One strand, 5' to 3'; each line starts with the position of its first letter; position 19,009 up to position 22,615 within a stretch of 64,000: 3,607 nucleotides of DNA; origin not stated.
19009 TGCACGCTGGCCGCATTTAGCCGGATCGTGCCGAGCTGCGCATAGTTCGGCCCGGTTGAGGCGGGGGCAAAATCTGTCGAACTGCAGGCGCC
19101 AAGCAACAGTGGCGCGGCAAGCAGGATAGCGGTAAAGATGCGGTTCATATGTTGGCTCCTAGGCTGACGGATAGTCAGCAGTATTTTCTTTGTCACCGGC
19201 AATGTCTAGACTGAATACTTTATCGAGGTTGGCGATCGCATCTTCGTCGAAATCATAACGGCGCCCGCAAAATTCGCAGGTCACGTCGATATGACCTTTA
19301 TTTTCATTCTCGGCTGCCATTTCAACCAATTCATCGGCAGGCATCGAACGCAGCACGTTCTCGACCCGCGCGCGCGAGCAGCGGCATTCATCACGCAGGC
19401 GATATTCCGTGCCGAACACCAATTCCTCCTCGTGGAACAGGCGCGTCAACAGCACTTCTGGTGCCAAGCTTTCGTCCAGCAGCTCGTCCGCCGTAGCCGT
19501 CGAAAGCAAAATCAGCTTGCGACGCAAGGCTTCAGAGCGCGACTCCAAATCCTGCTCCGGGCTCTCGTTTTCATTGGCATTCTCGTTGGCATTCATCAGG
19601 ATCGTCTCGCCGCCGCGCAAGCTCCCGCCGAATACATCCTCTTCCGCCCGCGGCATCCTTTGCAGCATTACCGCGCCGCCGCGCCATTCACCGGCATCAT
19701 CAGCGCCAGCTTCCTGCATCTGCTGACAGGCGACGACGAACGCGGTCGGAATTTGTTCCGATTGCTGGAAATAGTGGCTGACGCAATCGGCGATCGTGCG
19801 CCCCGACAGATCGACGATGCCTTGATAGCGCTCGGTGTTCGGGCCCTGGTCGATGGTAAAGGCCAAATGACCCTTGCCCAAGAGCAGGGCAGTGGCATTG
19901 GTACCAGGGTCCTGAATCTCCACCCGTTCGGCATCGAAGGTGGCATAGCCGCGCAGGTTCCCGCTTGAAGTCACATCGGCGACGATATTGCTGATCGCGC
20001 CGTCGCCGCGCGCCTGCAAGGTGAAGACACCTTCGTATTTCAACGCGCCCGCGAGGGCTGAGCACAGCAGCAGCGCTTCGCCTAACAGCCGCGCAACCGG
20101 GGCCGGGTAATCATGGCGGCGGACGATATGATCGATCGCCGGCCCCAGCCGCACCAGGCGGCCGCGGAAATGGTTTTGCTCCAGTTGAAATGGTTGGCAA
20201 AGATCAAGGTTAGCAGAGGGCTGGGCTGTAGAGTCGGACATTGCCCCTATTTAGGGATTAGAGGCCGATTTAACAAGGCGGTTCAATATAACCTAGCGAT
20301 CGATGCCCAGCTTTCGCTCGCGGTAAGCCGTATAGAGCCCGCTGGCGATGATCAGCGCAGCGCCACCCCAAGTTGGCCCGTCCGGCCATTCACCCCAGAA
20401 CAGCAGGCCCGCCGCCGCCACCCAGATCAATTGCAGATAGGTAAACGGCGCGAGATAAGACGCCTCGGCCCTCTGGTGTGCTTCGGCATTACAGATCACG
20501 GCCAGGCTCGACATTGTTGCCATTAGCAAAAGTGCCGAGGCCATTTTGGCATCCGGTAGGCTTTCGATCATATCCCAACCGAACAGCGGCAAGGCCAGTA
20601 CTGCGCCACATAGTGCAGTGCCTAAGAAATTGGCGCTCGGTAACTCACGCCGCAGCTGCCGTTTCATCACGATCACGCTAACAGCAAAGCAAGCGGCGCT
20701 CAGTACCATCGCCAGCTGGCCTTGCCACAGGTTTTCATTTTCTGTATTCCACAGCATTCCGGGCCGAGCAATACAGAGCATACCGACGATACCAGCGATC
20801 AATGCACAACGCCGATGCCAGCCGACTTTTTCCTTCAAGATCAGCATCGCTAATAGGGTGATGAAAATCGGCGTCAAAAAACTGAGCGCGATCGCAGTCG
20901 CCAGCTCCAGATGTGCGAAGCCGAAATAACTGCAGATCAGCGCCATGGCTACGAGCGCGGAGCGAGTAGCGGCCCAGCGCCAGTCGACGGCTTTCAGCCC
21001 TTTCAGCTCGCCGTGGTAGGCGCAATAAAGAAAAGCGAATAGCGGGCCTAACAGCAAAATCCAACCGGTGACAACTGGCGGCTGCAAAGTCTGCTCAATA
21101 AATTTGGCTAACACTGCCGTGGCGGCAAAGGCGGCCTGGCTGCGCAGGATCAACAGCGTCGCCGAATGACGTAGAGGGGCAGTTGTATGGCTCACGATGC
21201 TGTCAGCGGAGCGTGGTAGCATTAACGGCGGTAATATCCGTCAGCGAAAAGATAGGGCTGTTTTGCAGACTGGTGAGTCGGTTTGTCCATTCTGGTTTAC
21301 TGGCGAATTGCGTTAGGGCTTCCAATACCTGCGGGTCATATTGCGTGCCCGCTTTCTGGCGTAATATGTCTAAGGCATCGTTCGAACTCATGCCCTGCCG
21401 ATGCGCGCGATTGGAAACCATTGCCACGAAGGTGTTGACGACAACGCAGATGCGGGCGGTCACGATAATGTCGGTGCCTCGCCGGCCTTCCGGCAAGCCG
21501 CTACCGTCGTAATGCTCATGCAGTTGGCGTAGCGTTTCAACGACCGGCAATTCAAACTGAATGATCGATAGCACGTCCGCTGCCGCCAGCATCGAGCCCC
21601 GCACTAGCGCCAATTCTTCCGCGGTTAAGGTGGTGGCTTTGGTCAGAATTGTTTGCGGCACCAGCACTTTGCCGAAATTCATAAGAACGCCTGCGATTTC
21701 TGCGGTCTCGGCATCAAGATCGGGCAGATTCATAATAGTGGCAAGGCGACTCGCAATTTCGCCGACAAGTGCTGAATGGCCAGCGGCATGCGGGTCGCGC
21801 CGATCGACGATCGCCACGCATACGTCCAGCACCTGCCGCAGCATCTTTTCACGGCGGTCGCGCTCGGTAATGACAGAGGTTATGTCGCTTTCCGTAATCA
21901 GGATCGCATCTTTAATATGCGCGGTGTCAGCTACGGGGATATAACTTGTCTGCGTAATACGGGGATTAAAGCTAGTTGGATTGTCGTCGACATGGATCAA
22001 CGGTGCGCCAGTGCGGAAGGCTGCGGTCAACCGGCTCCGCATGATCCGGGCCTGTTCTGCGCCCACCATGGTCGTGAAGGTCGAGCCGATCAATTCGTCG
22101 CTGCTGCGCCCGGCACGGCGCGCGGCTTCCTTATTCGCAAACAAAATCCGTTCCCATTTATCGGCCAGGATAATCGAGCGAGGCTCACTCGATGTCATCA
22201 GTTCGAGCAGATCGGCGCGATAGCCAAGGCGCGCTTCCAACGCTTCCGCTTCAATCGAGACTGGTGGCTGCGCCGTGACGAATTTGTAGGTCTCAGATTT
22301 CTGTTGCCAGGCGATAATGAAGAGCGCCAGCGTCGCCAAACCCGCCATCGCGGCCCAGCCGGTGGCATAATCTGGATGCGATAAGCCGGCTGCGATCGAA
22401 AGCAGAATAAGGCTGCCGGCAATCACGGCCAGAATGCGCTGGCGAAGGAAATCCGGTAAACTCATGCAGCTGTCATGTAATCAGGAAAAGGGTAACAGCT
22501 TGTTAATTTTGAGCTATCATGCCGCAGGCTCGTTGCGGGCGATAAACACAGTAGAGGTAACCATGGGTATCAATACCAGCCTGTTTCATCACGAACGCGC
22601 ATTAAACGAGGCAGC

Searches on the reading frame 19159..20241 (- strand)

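Call 63: search_protein_families(library=pfam, proteins=[window:19159-20241:-], max_evalue=0.001)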
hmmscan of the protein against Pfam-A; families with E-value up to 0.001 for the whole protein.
window:19159-20241:- (360 aa): 1 family
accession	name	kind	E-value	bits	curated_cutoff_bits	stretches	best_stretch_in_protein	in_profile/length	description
PF01430.24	HSP33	-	1.3e-70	238.5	21.4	1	13-332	1-273/273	Hsp33 protein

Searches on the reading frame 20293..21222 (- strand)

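Call 63: search_protein_families(library=pfam, proteins=[window:20293-21222:-], max_evalue=0.001)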
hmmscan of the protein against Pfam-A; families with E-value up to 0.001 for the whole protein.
window:20293-21222:- (309 aa): 1 family
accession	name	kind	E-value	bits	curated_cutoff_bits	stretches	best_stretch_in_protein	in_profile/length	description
PF00892.27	EamA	-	3.6e-27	95.7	28.2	2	168-294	3-129/135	EamA-like transporter family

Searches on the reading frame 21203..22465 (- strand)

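Call 63: search_protein_families(library=pfam, proteins=[window:21203-22465:-], max_evalue=0.001)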
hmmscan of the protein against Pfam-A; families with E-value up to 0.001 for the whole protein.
window:21203-22465:- (420 aa): 2 families
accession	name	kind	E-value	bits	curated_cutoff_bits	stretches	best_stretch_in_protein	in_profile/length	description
PF13487.12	HD_5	-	2.8e-37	128.5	27.2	1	215-380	2-170/170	HD domain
PF08448.16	PAS_4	-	9.8e-09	35.9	23.1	1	97-197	7-107/110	PAS fold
